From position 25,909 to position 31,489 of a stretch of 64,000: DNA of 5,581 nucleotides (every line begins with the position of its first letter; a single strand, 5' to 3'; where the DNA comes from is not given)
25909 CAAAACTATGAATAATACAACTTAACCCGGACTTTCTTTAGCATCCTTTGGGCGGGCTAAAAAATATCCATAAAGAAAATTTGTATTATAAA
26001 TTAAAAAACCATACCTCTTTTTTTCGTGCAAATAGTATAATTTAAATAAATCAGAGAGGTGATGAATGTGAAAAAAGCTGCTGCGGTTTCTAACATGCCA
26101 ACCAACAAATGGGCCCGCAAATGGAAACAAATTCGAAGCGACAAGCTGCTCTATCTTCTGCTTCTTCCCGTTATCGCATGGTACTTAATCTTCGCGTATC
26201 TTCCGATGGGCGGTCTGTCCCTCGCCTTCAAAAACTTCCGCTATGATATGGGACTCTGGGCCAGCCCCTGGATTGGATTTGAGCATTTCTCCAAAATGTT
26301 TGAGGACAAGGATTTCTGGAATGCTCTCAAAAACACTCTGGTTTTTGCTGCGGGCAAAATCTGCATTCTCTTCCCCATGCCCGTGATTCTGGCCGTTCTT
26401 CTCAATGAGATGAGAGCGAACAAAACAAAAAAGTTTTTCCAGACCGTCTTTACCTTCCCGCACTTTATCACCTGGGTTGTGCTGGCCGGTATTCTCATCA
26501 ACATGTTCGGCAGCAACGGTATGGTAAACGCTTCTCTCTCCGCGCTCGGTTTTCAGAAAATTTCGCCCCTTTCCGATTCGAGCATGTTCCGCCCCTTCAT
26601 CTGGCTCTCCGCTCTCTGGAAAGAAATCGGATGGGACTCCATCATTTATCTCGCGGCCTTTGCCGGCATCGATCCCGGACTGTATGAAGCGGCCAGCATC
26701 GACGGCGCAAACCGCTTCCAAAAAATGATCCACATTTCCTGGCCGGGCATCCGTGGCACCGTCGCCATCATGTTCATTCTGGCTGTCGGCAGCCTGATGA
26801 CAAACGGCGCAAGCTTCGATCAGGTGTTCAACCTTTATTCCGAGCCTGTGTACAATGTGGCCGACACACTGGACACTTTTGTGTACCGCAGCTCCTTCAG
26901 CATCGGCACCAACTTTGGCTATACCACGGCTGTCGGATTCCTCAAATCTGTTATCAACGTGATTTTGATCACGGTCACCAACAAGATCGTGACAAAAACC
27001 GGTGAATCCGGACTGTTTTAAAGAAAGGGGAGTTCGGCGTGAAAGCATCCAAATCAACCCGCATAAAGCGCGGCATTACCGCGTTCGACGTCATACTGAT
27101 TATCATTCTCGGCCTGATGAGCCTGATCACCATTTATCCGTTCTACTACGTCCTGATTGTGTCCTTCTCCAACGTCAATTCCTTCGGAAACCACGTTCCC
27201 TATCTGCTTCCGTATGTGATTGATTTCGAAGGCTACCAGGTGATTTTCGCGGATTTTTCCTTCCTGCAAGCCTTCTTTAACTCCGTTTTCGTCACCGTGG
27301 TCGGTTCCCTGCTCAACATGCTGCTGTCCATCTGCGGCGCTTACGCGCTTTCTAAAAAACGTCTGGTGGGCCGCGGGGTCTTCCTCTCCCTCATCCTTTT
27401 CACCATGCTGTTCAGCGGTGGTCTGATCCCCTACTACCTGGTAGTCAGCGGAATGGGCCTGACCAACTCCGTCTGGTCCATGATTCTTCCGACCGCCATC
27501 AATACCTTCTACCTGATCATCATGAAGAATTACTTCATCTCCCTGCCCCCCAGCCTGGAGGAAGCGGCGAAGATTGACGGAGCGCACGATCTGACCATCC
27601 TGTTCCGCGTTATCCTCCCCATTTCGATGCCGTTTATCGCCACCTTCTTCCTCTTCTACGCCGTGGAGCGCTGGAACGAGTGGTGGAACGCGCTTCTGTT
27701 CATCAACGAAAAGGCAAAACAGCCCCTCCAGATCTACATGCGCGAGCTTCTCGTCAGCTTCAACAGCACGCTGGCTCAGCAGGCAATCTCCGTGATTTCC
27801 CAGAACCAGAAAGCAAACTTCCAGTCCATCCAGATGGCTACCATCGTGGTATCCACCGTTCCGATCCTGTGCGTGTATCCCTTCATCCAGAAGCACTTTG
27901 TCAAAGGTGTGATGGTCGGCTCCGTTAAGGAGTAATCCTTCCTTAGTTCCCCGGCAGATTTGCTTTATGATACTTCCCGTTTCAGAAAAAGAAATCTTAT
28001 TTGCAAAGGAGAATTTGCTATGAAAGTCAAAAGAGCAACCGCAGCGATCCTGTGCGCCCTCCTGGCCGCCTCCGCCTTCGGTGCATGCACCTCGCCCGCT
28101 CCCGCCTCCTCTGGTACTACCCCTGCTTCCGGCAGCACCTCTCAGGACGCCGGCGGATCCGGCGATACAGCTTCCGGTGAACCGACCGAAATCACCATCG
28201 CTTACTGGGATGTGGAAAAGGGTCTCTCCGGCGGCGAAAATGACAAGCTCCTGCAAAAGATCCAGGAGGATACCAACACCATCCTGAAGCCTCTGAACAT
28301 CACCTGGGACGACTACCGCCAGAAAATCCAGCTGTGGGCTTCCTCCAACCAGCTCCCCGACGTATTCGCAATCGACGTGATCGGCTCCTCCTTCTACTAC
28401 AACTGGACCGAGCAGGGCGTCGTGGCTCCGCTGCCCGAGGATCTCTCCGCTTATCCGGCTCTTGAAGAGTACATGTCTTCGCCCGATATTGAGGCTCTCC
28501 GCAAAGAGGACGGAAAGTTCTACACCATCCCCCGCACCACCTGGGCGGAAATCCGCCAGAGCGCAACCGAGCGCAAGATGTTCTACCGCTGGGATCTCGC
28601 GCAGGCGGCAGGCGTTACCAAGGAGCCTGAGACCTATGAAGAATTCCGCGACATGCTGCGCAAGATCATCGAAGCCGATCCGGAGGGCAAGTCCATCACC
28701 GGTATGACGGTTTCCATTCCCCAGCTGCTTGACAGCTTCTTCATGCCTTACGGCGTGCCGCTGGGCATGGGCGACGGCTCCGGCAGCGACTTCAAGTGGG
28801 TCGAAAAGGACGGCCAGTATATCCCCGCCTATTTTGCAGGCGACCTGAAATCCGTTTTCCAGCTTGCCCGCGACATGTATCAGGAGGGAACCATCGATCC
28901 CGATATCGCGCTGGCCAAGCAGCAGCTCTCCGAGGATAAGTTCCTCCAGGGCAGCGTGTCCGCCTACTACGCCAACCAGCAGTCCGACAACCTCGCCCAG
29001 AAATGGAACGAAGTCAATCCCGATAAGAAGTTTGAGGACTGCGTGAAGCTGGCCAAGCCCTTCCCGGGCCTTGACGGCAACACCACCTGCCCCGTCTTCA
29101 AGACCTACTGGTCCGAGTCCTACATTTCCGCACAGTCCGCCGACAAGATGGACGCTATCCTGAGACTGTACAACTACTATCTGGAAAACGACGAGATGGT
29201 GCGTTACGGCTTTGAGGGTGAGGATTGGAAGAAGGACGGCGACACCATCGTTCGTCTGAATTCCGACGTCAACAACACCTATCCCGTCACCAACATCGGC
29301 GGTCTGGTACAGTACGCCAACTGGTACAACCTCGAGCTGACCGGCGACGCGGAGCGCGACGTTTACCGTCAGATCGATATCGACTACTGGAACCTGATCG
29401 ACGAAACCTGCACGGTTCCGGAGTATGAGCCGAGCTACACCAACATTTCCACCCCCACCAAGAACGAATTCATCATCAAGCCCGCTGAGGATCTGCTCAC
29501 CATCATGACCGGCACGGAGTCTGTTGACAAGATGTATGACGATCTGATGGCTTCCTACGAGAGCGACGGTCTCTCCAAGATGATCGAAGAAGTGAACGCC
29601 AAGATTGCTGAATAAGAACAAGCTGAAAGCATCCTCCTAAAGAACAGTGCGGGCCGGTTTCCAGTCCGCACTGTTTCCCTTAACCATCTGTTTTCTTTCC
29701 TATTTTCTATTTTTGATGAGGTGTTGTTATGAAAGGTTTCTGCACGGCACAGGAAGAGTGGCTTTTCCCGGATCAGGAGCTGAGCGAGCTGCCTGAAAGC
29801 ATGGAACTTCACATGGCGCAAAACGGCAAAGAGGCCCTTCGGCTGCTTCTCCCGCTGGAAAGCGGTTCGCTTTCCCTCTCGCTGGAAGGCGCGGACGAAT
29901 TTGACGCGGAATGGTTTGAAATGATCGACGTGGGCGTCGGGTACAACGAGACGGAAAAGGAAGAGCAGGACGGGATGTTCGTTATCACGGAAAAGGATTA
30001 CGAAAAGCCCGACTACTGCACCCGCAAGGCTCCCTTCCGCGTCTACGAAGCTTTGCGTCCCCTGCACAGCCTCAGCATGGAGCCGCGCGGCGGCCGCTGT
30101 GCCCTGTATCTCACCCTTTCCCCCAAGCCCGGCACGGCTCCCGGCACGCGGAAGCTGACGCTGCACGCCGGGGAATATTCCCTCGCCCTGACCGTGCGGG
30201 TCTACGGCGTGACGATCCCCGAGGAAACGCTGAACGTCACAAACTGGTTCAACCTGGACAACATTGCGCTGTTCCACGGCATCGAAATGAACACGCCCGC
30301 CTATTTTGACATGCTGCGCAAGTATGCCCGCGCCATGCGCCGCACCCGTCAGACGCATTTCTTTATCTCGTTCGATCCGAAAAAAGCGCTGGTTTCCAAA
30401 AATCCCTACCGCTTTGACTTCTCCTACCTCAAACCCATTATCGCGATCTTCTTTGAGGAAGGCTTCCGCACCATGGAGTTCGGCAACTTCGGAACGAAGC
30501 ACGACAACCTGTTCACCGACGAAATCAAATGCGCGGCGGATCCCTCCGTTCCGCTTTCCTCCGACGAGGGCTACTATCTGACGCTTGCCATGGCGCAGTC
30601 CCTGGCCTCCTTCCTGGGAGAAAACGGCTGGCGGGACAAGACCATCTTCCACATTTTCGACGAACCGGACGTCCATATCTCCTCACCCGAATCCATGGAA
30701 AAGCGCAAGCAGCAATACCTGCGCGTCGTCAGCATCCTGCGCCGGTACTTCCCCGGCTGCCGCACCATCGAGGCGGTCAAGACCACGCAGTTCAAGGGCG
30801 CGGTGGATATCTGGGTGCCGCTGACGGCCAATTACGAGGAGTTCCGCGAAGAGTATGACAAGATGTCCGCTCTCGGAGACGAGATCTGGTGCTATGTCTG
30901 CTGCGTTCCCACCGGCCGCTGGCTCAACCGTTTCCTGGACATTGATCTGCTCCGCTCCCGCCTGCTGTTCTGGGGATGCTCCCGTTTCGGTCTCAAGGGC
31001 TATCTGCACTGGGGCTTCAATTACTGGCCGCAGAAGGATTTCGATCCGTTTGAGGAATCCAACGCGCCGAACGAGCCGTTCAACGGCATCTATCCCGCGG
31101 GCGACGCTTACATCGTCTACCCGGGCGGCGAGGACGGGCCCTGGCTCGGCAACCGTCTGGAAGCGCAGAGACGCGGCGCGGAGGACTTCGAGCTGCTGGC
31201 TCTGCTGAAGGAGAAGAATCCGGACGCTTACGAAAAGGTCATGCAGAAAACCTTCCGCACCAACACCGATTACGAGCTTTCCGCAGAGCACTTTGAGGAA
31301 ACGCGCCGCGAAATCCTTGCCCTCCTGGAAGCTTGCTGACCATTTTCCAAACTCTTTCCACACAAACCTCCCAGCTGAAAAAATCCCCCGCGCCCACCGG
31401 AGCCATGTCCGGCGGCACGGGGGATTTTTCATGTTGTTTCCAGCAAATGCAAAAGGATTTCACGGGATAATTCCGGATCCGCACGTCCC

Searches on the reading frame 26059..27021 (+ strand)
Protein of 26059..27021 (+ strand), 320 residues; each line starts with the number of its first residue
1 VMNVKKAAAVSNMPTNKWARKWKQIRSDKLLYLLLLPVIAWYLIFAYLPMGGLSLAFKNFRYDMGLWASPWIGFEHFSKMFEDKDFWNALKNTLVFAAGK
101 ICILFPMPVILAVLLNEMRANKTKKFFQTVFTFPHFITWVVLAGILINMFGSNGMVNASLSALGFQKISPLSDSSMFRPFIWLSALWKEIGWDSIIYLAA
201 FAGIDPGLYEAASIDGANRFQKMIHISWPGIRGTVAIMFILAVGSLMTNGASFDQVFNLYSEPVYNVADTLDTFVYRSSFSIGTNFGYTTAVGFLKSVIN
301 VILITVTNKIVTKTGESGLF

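Call 40: search_protein_families(library=pfam, proteins=[window:26059-27021:+], max_evalue=0.00001)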
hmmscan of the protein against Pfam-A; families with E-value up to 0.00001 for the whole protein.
window:26059-27021:+ (320 aa): 1 family
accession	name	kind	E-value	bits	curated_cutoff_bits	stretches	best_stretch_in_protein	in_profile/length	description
PF00528.27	BPD_transp_1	-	2e-08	34.6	26.4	1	110-306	3-174/184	Binding-protein-dependent transport system inner membrane component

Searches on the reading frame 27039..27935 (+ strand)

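Call 40: search_protein_families(library=pfam, proteins=[window:27039-27935:+], max_evalue=0.00001)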
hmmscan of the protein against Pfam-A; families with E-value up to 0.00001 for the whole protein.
window:27039-27935:+ (298 aa): 1 family
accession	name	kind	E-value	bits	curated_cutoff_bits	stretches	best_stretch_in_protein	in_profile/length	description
PF00528.27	BPD_transp_1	-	9.2e-07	29.2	26.4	1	113-291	19-182/184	Binding-protein-dependent transport system inner membrane component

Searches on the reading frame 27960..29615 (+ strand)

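Call 40: search_protein_families(library=pfam, proteins=[window:27960-29615:+], max_evalue=0.00001)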
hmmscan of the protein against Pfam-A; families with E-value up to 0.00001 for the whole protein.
window:27960-29615:+ (551 aa): 1 family
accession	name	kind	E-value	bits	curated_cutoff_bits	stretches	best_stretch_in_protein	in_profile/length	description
PF13416.11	SBP_bac_8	-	2.2e-09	38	27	1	97-408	2-244/279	Bacterial extracellular solute-binding protein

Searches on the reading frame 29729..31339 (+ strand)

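Call 40: search_protein_families(library=pfam, proteins=[window:29729-31339:+], max_evalue=0.00001)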
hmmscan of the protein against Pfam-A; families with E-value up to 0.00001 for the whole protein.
window:29729-31339:+ (536 aa): 1 family
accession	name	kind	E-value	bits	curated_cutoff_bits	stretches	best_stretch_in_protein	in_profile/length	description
PF13320.12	GH123_cat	-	3.4e-41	142.1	23.1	1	173-493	1-324/324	Glycoside hydrolase 123, catalytic domain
